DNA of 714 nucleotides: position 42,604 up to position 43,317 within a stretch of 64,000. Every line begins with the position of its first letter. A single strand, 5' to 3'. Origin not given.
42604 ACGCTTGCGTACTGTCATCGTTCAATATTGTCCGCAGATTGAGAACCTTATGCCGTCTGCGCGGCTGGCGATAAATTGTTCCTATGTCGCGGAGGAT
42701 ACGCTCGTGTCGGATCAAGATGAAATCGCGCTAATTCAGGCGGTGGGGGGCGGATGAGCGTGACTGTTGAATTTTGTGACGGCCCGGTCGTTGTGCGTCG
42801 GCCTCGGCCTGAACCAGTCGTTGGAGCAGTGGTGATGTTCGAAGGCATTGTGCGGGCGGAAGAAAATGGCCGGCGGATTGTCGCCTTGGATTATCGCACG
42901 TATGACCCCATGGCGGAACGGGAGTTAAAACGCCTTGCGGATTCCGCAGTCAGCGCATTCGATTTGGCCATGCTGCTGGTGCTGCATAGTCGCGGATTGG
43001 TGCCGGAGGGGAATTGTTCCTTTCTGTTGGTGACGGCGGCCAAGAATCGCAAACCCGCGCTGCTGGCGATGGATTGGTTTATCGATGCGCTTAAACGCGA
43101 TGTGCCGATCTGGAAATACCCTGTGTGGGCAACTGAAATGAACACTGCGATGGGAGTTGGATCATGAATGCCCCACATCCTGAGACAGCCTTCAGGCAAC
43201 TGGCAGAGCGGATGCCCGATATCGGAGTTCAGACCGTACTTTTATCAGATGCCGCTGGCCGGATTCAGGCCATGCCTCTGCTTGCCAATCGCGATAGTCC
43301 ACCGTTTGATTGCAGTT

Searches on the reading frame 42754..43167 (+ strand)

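Call 8: search_protein_families(library=pfam, proteins=[window:42754-43167:+], max_evalue=0.001)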
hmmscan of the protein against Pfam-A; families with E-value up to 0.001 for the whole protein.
window:42754-43167:+ (137 aa): 1 family
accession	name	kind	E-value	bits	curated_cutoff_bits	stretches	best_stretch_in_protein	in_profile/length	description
PF02391.22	MoaE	-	5.8e-23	81.7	23.4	1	20-115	17-113/114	MoaE protein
